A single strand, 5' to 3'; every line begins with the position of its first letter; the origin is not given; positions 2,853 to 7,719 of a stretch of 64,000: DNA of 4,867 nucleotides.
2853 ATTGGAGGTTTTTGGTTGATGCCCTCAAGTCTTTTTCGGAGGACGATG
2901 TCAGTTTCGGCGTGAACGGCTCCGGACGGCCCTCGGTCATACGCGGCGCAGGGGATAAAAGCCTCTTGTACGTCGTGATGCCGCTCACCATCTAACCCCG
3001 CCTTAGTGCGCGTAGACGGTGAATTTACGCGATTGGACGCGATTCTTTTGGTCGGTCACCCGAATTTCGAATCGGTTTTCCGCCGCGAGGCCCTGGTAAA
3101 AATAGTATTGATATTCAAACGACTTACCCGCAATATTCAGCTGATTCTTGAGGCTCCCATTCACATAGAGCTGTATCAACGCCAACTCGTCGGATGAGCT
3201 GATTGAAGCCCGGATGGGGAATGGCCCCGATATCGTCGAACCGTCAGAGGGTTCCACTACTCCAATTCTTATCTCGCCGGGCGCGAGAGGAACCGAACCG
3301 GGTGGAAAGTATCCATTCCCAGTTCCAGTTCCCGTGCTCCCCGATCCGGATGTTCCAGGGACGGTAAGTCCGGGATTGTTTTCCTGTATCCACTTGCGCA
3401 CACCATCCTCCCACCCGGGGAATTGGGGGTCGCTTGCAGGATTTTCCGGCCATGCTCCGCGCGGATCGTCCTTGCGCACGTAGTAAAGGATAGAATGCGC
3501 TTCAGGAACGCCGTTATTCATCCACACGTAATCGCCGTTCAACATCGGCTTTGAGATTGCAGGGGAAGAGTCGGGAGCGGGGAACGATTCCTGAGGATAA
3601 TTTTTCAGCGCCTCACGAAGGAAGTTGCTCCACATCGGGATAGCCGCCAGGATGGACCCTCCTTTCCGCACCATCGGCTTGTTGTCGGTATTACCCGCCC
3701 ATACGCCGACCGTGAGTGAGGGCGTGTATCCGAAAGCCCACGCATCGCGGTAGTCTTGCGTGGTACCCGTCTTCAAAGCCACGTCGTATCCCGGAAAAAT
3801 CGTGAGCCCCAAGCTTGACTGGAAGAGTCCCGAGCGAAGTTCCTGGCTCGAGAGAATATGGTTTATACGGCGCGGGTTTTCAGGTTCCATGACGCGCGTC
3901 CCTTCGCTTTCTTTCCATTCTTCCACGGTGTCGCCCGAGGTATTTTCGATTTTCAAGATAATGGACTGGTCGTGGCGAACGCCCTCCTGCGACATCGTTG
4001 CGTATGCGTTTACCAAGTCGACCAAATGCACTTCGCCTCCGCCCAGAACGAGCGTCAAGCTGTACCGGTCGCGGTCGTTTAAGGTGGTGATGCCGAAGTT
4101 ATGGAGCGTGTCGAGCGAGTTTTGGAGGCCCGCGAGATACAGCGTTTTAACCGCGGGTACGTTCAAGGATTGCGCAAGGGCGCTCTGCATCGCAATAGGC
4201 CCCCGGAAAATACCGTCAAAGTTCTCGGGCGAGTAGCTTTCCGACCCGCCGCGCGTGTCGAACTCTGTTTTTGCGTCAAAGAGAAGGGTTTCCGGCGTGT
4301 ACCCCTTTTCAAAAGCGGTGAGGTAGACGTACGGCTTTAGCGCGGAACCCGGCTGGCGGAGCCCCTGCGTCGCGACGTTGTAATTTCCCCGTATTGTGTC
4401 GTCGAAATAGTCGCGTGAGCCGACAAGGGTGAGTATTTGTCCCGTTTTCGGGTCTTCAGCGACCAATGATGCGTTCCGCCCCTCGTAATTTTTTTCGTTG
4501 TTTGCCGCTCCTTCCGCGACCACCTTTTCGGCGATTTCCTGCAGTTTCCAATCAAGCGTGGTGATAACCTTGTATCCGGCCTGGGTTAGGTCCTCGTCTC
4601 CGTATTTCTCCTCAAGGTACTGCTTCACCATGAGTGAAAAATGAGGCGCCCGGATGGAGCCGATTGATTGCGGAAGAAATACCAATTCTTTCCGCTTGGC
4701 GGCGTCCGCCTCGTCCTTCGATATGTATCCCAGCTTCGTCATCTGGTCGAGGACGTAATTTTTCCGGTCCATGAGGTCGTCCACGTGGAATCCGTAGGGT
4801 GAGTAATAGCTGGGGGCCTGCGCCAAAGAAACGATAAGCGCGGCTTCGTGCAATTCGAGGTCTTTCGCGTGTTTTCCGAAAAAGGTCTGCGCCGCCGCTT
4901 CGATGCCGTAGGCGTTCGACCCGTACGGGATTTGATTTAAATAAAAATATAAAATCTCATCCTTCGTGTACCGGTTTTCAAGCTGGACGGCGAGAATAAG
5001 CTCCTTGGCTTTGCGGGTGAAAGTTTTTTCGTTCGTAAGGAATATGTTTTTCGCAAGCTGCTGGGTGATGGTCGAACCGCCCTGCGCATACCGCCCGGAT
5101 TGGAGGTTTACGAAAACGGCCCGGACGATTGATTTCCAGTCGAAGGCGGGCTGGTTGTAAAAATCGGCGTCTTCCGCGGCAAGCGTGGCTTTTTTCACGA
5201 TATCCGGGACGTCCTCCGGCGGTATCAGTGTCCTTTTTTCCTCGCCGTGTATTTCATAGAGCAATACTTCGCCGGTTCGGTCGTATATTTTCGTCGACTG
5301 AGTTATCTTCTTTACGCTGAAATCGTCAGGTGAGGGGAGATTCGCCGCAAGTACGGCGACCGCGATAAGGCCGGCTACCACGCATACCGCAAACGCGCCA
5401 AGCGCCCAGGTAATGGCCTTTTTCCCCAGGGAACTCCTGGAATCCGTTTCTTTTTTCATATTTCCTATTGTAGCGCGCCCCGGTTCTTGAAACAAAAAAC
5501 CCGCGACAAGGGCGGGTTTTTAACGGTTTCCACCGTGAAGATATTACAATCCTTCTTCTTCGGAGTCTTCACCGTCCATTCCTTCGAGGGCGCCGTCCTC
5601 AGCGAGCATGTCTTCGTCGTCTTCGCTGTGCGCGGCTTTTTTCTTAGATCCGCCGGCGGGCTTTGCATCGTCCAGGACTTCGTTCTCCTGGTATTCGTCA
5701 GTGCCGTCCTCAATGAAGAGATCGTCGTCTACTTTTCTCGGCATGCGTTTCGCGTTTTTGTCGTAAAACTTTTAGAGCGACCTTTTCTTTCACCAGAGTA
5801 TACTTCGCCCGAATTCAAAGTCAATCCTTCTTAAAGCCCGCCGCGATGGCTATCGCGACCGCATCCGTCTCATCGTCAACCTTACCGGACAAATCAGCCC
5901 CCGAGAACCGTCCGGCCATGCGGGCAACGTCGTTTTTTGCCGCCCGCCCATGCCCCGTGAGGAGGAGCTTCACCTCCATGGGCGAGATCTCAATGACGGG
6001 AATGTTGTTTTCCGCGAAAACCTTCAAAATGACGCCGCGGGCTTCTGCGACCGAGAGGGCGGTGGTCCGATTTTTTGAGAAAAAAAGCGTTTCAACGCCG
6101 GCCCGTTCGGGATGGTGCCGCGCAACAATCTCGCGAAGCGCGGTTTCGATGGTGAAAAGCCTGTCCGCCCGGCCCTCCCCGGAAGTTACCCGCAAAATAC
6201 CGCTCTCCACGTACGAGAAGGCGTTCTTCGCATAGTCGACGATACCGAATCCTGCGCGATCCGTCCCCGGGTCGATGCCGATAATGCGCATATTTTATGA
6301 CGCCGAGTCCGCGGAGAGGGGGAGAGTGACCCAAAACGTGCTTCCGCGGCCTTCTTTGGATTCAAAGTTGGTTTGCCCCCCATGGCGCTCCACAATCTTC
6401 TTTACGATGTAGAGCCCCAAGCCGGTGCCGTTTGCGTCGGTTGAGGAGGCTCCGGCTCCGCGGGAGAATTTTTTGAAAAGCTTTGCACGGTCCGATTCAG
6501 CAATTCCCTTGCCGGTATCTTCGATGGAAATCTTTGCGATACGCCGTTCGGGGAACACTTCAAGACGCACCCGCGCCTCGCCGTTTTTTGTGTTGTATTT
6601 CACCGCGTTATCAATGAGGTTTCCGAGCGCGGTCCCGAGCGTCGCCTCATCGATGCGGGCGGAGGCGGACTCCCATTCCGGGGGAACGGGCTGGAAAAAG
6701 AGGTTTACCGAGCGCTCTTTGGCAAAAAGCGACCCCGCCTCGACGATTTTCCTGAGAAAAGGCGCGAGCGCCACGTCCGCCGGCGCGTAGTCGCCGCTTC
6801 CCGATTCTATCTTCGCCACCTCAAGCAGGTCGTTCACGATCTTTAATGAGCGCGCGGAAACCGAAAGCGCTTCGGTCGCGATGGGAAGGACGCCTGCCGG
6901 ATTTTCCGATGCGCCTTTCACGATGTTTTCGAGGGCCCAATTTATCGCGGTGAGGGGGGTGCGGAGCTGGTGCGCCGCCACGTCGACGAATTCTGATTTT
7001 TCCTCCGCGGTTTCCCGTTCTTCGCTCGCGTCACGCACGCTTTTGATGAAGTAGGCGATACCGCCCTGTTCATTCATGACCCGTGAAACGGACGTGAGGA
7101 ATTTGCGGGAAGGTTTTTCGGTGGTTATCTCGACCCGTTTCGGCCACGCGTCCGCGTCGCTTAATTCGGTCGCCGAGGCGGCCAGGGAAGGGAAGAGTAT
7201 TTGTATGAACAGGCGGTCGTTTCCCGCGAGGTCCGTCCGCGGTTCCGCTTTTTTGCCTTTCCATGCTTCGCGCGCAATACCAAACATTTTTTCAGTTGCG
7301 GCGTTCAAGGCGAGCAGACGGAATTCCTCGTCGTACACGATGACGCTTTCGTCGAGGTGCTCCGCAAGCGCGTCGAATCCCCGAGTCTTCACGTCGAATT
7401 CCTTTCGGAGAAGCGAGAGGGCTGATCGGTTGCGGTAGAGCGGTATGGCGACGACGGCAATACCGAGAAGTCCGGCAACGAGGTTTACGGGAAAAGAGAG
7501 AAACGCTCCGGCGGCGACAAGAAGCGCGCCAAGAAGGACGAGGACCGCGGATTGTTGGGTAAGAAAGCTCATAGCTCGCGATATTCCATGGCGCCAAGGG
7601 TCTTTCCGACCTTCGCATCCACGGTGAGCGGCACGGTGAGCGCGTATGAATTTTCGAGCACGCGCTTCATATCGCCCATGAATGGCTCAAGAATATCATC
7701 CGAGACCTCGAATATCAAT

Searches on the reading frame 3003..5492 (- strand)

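Call 59: search_protein_families(library=pfam, proteins=[window:3003-5492:-], max_evalue=0.00001)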
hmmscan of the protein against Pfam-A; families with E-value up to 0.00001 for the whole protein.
window:3003-5492:- (829 aa): 2 families
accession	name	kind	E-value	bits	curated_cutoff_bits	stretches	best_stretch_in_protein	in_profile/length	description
PF00912.28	Transgly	-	4.9e-63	212.2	27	1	78-251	5-177/178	Transglycosylase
PF00905.27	Transpeptidase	-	2.4e-23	83.3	22.1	1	342-614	2-289/299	Penicillin binding protein transpeptidase domain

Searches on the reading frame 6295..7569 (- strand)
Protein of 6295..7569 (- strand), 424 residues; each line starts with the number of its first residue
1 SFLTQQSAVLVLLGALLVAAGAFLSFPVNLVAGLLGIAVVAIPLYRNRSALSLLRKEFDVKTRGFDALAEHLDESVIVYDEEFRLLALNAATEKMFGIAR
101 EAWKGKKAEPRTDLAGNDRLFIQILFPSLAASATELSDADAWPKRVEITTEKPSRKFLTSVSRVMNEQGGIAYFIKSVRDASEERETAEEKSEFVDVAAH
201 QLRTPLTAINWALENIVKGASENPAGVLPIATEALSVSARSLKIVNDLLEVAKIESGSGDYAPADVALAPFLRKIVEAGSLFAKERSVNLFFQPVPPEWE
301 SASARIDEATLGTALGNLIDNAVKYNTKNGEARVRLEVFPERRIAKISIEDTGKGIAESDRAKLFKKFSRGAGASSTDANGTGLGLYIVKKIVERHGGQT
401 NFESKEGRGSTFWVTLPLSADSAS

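Call 59: search_protein_families(library=pfam, proteins=[window:6295-7569:-], max_evalue=0.00001)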
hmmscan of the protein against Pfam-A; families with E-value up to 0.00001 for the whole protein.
window:6295-7569:- (424 aa): 4 families
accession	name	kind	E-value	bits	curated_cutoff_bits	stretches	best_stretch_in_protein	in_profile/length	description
PF02518.31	HATPase_c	-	1.9e-30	106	26.4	1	307-419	2-110/111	Histidine kinase-, DNA gyrase B-, and HSP90-like ATPase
PF00512.31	HisKA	-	1.2e-09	38.5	26.9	1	191-257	2-66/66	His Kinase A (phospho-acceptor) domain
PF14501.12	HATPase_c_5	-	8.2e-07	29.3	22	1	310-407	5-93/102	GHKL domain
PF08448.16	PAS_4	-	5.9e-06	26.9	23.1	0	70-186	2-110/110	PAS fold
